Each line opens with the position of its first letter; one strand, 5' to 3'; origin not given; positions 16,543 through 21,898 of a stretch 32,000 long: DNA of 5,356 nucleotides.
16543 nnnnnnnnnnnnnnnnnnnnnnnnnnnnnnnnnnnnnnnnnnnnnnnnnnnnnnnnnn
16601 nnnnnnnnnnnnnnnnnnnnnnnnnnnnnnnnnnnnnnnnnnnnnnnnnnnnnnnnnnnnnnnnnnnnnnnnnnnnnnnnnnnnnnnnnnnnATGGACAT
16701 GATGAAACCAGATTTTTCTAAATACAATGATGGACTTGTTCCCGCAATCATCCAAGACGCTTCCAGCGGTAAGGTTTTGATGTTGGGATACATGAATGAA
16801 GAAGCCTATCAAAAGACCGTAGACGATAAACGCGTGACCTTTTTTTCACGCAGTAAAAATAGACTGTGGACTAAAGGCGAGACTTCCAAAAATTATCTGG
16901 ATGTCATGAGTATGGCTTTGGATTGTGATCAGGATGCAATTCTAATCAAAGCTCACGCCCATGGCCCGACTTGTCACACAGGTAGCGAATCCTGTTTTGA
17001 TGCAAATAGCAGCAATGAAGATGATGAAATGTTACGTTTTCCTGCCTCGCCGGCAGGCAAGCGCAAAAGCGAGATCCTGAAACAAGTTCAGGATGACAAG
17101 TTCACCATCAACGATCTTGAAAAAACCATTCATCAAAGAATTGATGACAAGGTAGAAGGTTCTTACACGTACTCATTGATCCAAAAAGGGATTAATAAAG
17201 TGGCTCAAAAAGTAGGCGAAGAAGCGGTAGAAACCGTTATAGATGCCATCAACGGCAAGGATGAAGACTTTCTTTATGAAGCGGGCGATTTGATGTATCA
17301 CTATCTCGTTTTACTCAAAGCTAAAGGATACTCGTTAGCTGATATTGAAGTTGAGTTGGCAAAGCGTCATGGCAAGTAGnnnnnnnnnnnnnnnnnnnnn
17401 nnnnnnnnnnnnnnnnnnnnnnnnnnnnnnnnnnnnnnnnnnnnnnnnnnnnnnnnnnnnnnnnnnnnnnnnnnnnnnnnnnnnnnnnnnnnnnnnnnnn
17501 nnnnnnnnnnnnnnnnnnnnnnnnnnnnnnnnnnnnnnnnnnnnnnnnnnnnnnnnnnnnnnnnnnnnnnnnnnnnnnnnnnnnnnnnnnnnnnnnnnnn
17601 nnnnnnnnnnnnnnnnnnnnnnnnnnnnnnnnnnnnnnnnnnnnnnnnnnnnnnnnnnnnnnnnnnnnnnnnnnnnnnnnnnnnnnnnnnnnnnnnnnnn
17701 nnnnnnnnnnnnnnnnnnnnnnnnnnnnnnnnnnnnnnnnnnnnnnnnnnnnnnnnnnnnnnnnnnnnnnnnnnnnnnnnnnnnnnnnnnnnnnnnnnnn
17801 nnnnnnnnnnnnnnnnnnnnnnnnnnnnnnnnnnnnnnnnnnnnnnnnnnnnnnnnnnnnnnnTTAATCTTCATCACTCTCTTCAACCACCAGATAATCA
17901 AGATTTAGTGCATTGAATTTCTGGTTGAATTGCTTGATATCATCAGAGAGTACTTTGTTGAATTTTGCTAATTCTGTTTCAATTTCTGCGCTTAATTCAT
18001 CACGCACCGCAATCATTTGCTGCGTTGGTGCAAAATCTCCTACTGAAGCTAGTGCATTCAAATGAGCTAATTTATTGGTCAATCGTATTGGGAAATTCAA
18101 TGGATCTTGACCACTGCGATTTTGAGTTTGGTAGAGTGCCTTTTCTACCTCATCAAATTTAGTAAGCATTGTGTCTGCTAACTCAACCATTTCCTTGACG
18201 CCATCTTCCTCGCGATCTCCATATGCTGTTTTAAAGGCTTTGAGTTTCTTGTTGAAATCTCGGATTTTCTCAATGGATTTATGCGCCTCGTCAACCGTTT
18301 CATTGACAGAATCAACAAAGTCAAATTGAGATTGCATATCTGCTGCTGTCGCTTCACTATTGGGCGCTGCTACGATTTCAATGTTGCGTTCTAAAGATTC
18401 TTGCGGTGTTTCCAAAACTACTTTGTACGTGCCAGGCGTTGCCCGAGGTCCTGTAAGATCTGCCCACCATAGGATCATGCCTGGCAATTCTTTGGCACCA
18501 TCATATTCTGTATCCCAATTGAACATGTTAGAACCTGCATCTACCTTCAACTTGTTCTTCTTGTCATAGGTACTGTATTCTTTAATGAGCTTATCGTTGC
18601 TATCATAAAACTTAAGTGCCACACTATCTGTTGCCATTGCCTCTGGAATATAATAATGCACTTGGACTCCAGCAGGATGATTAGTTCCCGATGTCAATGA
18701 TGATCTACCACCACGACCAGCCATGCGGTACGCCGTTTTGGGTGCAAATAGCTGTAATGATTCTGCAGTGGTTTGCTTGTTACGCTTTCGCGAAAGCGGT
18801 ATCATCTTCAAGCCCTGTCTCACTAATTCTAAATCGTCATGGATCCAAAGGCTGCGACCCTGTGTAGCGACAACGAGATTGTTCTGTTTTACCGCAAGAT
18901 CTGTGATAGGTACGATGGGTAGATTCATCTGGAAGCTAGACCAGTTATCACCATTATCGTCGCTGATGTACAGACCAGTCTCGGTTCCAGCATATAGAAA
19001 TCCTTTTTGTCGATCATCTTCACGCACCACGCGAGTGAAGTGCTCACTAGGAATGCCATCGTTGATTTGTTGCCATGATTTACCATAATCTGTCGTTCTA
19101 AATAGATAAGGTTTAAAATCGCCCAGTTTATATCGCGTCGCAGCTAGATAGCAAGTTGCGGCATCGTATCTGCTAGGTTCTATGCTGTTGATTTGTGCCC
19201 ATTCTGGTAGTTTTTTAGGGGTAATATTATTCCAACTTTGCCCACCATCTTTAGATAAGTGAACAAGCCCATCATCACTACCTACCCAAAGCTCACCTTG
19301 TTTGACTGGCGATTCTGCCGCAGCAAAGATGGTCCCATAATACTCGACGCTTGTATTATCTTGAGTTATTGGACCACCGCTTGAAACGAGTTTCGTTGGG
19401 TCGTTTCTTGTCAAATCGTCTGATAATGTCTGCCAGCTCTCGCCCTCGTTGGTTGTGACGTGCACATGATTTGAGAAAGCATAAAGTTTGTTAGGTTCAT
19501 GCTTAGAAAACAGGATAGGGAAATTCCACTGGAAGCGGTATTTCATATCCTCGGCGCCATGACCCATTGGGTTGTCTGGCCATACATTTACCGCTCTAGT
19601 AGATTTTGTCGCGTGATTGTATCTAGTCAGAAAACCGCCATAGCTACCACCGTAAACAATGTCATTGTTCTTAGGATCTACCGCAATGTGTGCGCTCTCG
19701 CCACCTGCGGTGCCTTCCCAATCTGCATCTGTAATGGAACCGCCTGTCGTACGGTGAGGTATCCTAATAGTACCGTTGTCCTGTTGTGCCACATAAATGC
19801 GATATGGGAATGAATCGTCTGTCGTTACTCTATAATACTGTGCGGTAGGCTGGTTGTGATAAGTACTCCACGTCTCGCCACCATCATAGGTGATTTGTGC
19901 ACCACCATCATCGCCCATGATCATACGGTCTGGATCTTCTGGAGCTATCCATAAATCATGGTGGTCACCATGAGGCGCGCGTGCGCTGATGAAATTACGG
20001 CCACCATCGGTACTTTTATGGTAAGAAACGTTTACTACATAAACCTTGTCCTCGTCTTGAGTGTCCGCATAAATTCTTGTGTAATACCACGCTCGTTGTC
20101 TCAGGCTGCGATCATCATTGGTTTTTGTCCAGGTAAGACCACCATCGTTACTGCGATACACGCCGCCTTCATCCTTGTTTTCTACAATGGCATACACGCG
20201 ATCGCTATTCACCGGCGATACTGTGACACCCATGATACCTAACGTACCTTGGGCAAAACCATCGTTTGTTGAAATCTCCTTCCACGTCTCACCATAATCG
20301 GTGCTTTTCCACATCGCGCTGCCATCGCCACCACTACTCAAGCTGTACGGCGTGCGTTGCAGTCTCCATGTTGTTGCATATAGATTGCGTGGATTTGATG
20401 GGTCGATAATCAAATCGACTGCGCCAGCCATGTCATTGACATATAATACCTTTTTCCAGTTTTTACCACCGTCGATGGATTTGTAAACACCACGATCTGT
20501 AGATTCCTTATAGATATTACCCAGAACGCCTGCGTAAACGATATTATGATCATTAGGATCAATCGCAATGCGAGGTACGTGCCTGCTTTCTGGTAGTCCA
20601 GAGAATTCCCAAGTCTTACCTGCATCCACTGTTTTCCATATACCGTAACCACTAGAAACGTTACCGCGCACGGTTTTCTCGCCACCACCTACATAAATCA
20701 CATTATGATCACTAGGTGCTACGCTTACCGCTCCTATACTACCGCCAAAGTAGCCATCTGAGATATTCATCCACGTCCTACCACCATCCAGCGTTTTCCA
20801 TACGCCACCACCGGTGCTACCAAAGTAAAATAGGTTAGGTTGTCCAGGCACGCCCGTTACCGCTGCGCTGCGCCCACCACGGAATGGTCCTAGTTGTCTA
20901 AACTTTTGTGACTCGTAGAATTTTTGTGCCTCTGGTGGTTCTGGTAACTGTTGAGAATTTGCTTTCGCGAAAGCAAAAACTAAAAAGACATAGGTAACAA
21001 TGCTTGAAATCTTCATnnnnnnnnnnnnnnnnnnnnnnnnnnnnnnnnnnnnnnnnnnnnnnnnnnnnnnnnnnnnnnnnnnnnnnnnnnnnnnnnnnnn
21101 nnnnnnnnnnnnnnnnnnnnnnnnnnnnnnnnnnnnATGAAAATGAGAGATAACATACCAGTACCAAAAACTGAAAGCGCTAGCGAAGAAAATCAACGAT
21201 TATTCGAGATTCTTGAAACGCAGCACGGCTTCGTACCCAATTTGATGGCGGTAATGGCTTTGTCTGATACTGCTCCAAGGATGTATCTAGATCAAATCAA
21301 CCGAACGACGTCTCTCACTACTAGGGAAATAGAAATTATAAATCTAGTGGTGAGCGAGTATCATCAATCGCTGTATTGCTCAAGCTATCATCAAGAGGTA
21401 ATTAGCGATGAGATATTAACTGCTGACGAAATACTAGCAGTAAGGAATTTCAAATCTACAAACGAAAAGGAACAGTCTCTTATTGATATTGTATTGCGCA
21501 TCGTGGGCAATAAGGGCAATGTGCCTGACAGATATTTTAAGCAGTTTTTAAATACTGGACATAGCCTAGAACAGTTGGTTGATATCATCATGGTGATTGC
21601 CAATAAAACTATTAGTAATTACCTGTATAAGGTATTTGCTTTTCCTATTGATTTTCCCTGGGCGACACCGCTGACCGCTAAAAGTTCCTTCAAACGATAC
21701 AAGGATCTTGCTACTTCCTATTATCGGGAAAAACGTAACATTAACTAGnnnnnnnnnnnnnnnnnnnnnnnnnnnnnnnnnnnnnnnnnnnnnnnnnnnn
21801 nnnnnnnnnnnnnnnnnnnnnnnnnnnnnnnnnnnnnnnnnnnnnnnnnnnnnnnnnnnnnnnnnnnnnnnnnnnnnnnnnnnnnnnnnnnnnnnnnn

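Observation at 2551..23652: Near-periodic spacing (about 2.3 kb) of ten consecutive palindrome copies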

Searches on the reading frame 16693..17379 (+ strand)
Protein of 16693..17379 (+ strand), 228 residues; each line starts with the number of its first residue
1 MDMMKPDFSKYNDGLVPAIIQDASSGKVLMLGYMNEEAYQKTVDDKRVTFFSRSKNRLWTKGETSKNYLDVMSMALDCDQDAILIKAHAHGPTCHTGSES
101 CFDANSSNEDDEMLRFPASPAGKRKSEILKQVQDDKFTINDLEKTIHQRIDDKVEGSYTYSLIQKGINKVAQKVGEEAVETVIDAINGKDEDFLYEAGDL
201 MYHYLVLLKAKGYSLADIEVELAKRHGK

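Call 9: search_protein_families(library=pfam, proteins=[window:16693-17379:+])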
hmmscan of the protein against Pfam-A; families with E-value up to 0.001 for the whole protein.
window:16693-17379:+ (228 aa): 2 families
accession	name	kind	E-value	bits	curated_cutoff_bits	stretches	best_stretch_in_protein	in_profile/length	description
PF01502.23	PRA-CH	-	2.2e-32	111.2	27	1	30-102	1-73/74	Phosphoribosyl-AMP cyclohydrolase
PF01503.22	PRA-PH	-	2.9e-18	66.5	21.3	1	140-226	2-86/86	Phosphoribosyl-ATP pyrophosphohydrolase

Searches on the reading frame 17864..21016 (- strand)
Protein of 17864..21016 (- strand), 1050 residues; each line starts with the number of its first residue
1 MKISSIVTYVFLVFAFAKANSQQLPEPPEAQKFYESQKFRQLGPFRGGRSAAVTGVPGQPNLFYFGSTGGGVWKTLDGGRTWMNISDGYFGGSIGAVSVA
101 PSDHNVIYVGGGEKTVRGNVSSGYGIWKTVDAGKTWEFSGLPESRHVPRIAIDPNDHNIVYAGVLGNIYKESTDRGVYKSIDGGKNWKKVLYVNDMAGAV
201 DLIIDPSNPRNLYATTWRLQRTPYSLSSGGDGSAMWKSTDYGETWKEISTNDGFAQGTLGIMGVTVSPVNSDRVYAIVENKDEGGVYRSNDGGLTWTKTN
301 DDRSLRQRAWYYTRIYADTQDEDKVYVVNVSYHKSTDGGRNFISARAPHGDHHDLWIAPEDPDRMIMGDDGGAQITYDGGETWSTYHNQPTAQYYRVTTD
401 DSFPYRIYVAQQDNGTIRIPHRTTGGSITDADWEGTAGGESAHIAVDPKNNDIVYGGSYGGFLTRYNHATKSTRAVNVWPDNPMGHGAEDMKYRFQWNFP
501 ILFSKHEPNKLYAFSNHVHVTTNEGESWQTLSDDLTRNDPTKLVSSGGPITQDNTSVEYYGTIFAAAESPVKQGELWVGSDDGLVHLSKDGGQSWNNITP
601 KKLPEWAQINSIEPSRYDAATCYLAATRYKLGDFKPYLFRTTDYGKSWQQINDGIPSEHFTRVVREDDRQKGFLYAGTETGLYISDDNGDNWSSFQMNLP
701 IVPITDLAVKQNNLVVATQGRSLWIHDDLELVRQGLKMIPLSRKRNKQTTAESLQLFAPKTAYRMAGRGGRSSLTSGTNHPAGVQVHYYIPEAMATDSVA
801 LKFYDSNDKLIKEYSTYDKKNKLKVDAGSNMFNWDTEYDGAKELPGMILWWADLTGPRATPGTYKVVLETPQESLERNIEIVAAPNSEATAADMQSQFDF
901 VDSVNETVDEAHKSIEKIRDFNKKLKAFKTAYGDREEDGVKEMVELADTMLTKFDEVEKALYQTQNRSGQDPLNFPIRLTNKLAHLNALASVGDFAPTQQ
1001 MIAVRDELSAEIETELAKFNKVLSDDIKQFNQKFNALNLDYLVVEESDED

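Call 9: search_protein_families(library=pfam, proteins=[window:17864-21016:-])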
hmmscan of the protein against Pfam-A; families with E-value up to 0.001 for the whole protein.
window:17864-21016:- (1050 aa): 5 families
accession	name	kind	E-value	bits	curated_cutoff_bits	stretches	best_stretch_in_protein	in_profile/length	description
PF15902.12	Sortilin-Vps10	-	1.3e-33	117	33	4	286-415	3-140/446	Sortilin, neurotensin receptor 3,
PF02012.26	BNR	-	1.2e-11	43.2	27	0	374-385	1-12/12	BNR/Asp-box repeat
PF13088.12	BNR_2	-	3.3e-11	43.5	31.4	1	492-652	46-202/277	BNR repeat-like domain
PF24316.1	Tli3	-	0.00012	22.8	27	0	201-250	54-101/129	T6SS Tli3 immunity protein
PF15899.11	BNR_6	-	0.00054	20.2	27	0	236-248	2-14/14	BNR-Asp box repeat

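Call 30: find_homologous_proteins(query=window:17864-21016:-, max_evalue=1e-50)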
Query window:17864-21016:- (1050 aa): 8000 proteins with E <= 1e-50 among 8000 candidates; the best 120 are listed.
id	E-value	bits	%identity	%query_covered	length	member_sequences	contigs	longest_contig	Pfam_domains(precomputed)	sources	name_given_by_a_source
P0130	0.0e+0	2453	100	100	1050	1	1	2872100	PF25852.1,PF02012.27,PF15902.13,PF13088.13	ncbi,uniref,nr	ncbi:WD40/YVTN/BNR-like repeat-containing protein [Nonlabens ponticola]|uniref:Glycosyl hydrolase n=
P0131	0.0e+0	2055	83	99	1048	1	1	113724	PF25852.1,PF02012.27,PF15902.13,PF13088.13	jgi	jgi:photosystem II stability/assembly factor-like uncharacterized protein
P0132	0.0e+0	2027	81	100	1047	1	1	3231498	PF15899.12,PF25852.1,PF02012.27,PF15902.13,PF13088.13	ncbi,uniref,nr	ncbi:glycosyl hydrolase [Nonlabens sp. YIK11]|uniref:VPS10 domain-containing protein n=1 Tax=Nonlabe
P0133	0.0e+0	2024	82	99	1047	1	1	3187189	PF15899.12,PF25852.1,PF02012.27,PF15902.13,PF13088.13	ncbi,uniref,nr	ncbi:VPS10 domain-containing protein [Nonlabens agnitus]|uniref:Glycosyl hydrolase n=1 Tax=Nonlabens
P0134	0.0e+0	1998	81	99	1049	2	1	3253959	PF15899.12,PF25852.1,PF02012.27,PF15902.13,PF13088.13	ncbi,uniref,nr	ncbi:VPS10 domain-containing protein [Nonlabens sp. Hel1_33_55]|uniref:VPS10 domain-containing prote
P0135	0.0e+0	1993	80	99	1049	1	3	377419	PF25852.1,PF02012.27,PF15902.13,PF13088.13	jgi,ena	-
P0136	0.0e+0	1990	80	99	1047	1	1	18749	PF25852.1,PF02012.27,PF15902.13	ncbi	-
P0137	0.0e+0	1986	79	99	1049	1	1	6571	PF15899.12,PF25852.1,PF02012.27,PF15902.13,PF13088.13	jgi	jgi:photosystem II stability/assembly factor-like uncharacterized protein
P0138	0.0e+0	1986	80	99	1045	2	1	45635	PF15899.12,PF25852.1,PF02012.27,PF15902.13,PF13088.13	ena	-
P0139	0.0e+0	1986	79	99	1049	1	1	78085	PF15899.12,PF25852.1,PF02012.27,PF15902.13,PF13088.13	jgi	jgi:photosystem II stability/assembly factor-like uncharacterized protein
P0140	0.0e+0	1978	80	99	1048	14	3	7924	PF15899.12,PF25852.1,PF02012.27,PF15902.13,PF13088.13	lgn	-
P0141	0.0e+0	1973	79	100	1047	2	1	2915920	PF25852.1,PF02012.27,PF15902.13,PF13088.13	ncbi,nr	ncbi:WD40/YVTN/BNR-like repeat-containing protein [Nonlabens marinus]|nr:glycosyl hydrolase [Nonlabe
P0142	0.0e+0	1971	79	100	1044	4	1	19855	PF25852.1,PF02012.27,PF15902.13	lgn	-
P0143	0.0e+0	1954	79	99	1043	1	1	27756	PF15899.12,PF02012.27,PF15902.13,PF13088.13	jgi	jgi:photosystem II stability/assembly factor-like uncharacterized protein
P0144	0.0e+0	1954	79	99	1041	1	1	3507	PF15899.12,PF25852.1,PF02012.27,PF15902.13,PF13088.13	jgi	jgi:photosystem II stability/assembly factor-like uncharacterized protein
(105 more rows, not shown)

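Call 31: find_encoding_contigs(protein=P0141, flank=10000, max_places=1)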
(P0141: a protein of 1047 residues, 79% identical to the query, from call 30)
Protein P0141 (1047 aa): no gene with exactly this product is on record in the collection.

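Call 32: find_encoding_contigs(protein=P0134, flank=10000, max_places=1)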
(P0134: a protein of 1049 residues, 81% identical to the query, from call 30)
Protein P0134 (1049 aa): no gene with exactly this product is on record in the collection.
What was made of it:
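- Tried and rejected: Two look-ups failed (calls 31, 32).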

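Call 33: find_encoding_contigs(protein=P0132, flank=10000, max_places=1)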
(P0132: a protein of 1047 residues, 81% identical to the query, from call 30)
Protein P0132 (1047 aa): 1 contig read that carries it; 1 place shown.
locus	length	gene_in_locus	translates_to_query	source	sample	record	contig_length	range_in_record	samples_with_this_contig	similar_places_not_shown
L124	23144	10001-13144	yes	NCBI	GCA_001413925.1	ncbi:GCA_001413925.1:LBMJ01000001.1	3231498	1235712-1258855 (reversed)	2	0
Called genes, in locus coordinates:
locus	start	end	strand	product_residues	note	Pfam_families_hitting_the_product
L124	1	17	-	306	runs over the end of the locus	-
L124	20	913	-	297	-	-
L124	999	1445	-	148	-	-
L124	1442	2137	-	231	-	PF05593:RHS_repeat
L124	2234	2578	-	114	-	-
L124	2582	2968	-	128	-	PF27311:AF_1994_N (weak)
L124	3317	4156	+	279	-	PF26696:PTL_trimer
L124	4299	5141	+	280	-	PF12833:HTH_18, PF00165:HTH_AraC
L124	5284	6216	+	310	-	PF01112:Asparaginase_2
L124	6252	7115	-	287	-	PF03575:Peptidase_S51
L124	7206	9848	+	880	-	PF18921:Cyanophycin_syn, PF08443:RimK (weak), PF14397:ATPgrasp_ST (faint), PF02222:ATP-grasp (weak), PF07478:Dala_Dala_lig_C (weak), PF08245:Mur_ligase_M, PF02875:Mur_ligase_C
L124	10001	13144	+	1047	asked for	PF25852:DUF6242_C (faint), PF02012:BNR (faint), PF15902:Sortilin-Vps10, PF15899:BNR_6 (faint), PF15902:Sortilin-Vps10, PF13088:BNR_2 (weak), PF15902:Sortilin-Vps10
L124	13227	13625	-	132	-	-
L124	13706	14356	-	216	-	PF01914:MarC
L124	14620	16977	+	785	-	PF00912:Transgly, PF00905:Transpeptidase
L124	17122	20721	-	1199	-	PF03865:ShlB (weak)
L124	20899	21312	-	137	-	PF20398:DUF6691, PF04143:Sulf_transp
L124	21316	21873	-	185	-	PF04143:Sulf_transp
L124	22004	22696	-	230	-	PF01988:VIT1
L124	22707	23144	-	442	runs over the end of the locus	PF00753:Lactamase_B, PF00581:Rhodanese (weak)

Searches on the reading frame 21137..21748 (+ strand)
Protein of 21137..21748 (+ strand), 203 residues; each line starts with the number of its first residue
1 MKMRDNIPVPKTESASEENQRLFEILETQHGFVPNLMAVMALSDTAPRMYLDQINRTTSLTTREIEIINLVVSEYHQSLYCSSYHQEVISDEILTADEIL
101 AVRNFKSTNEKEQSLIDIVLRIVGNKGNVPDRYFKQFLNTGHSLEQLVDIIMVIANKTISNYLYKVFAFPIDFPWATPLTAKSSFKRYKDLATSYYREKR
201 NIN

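Call 9: search_protein_families(library=pfam, proteins=[window:21137-21748:+])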
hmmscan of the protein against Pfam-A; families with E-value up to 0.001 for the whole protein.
window:21137-21748:+ (203 aa): 1 family
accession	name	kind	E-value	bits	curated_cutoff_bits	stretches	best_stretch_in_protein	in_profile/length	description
PF02627.25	CMD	-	0.0002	21.7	23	0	57-103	17-63/84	Carboxymuconolactone decarboxylase family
